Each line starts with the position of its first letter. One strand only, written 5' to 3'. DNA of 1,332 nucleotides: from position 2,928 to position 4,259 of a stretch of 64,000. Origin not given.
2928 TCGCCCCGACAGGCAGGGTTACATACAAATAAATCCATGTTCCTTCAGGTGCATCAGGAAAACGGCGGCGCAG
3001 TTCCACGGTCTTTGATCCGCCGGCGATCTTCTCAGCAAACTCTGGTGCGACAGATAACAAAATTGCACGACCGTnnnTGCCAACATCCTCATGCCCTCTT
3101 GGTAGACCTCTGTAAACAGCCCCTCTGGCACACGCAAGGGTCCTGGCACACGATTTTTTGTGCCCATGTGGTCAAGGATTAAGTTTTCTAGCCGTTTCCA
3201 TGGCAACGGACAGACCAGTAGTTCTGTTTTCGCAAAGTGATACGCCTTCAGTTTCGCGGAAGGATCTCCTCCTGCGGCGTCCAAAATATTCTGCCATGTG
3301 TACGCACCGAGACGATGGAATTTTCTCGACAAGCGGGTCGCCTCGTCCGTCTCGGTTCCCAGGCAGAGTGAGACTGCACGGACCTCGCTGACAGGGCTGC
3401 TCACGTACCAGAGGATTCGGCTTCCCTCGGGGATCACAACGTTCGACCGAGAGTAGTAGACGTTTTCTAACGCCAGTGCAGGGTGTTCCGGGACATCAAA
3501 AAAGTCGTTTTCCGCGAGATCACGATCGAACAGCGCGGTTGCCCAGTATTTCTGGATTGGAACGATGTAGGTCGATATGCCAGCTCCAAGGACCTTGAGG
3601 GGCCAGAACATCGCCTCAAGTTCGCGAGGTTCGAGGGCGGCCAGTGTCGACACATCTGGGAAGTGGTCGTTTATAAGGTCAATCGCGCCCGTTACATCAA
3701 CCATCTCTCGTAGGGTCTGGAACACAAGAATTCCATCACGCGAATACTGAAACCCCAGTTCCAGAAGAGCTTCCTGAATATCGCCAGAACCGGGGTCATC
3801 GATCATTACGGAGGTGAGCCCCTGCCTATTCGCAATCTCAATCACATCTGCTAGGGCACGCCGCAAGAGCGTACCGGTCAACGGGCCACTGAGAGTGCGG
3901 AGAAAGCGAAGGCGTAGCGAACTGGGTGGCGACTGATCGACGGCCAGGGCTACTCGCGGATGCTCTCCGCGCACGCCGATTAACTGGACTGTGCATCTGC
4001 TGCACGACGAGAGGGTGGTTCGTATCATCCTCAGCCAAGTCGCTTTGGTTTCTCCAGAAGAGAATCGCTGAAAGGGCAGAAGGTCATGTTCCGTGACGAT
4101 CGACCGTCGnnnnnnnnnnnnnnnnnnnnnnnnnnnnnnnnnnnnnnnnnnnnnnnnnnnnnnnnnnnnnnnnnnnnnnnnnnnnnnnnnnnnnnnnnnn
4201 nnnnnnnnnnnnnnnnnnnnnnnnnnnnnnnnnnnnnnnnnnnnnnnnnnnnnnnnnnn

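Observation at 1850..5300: Low-GC three-gene operon encoding a HEPN-like protein, an ASCH protein and a 695-aa GNAT-PIN multidomain protein: a candidate undescribed defence or toxin-like system in the ICE cargo hotspot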

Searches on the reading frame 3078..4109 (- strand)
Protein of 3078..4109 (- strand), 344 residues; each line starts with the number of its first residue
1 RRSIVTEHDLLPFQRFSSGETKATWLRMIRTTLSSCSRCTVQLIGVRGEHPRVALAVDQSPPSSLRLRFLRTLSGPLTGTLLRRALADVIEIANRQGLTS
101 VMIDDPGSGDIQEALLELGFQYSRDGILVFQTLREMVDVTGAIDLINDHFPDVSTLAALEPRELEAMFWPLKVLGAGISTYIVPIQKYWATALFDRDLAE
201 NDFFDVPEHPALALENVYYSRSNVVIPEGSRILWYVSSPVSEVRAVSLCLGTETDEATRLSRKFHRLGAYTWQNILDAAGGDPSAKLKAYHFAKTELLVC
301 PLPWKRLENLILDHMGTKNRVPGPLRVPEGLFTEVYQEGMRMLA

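Call 30: search_solved_structures(query=A2, max_evalue=10, show_alignments=2)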
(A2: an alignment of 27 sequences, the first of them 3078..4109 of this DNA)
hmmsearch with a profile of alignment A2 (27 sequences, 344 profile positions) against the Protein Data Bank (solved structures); distinct sequences matched with E-value up to 10: 3.
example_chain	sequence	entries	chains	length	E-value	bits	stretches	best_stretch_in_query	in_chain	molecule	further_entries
1yx0_A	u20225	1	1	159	0.7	12.5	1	56-123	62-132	hypothetical protein ysnE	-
28op_O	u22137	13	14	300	0.74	12.4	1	32-129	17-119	Centromere protein O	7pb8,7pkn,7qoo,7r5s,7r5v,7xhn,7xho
3tz1_A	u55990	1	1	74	1.9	11.1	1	52-105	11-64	Troponin C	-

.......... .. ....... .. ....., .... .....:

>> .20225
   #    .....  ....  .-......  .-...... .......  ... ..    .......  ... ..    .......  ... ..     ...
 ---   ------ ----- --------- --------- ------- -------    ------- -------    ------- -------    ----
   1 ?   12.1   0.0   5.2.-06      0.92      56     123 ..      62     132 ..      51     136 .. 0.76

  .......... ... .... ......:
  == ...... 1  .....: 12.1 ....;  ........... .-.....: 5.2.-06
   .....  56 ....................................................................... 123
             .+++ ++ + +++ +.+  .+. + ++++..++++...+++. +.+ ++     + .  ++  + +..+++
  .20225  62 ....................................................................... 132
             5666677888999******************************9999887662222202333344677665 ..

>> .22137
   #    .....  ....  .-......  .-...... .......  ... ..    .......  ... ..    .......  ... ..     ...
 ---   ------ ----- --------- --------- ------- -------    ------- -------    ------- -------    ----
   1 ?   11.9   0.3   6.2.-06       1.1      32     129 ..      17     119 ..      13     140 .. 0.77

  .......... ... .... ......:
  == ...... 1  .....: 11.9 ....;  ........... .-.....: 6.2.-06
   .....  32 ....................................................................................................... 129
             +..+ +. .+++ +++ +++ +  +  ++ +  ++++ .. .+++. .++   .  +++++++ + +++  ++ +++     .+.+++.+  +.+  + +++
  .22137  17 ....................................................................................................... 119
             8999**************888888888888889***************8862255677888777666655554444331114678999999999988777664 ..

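Call 35: predict_structure(alignment_id=A2)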
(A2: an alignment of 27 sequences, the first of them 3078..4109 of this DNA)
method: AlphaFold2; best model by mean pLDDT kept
length: 344 residues; sequences in the alignment: 27
mean_pLDDT: 90.7   pTM: 0.88
mean pLDDT of the five models: 90.7, 90.3, 89.5, 87.4, 86.4
residues with pLDDT >= 90: 244; 70-90: 87; 50-70: 8; < 50: 5
segments of 3 or more residues with pLDDT < 50: 203-207
pLDDT, mean of each block of 10 residues (from residue 1): 86 87 92 89 90 93 92 89 92 91 86 92 89 95 93 81 94 97 95 84 53 91 96 95 97 97 88 94 96 96 96 90 94 97 76
secondary structure, 60 per line:
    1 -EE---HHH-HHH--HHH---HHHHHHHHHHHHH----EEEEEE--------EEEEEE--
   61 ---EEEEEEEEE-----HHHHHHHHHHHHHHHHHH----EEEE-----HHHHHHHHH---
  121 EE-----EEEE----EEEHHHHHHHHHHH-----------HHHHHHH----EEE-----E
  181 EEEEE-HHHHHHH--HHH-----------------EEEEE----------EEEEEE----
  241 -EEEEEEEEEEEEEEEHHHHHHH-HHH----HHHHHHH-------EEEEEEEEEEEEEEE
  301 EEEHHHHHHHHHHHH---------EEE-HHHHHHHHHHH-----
elements in order: H22-34 E39-44 E53-58 E64-72 H78-95 E100-103 H109-117 E128-131 E136-138 H139-149 H161-167 E172-174 E180-185 H187-193 E216-220 E231-236 E242-256 H257-263 H272-278 E286-303 H304-315 E325-327 H329-339

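Call 90: fold_search(model_id=the predicted structure, library=viral)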
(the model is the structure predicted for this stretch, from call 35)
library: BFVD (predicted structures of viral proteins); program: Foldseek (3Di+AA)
matches with E <= 10: 765; with E <= 0.001: 8
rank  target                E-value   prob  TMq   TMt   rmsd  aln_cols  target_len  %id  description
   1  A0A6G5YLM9            1.7e-05  1.00  0.31  0.81   3.0       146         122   14  (no name in the UniProt tables at hand)
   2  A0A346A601            3.3e-05  1.00  0.31  0.36  15.5       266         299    8  (no name in the UniProt tables at hand)
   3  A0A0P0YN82            2.7e-04  1.00  0.24  0.45   6.4       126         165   14  (no name in the UniProt tables at hand)
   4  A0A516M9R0            3.7e-04  1.00  0.22  0.56   2.4        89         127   20  (no name in the UniProt tables at hand)
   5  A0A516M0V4            5.6e-04  1.00  0.29  0.54   4.3       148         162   11  (no name in the UniProt tables at hand)
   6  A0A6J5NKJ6            7.5e-04  1.00  0.26  0.66   4.2       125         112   14  Uncharacterized protein [uncultured Caudovirales phage]
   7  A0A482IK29            8.0e-04  0.87  0.23  0.27  17.7       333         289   12  Putative GCN5-related N-acetyltransferase [Erwinia phage Derbicus]
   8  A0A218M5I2            9.6e-04  1.00  0.23  0.42   5.8       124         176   17  Acetyltransferase domain protein [Arthrobacter phage Niktson]
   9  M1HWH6                1.0e-03  1.00  0.30  0.64   4.3       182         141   10  (no name in the UniProt tables at hand)
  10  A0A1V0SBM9            1.1e-03  1.00  0.24  0.65   2.2        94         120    7  Acetyltransferase GNAT domain protein [Catovirus CTV1]
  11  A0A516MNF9            1.4e-03  1.00  0.22  0.51   7.8       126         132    8  (no name in the UniProt tables at hand)
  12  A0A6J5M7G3            1.4e-03  1.00  0.23  0.45   6.2       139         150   11  RimL Acetyltransferases, including N-acetylases of ribosomal proteins [uncultured Caudovirales phage]
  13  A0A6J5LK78            1.5e-03  1.00  0.27  0.59   4.2       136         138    5  Uncharacterized protein [uncultured Caudovirales phage]
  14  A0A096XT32            1.5e-03  1.00  0.22  0.55   4.9       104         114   14  Uncharacterized protein [Enterococcus phage ECP3]
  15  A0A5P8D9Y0            1.5e-03  0.63  0.24  0.16  24.1       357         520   11  N-acetyltransferase domain-containing protein [Gordonia phage OhMyWard]
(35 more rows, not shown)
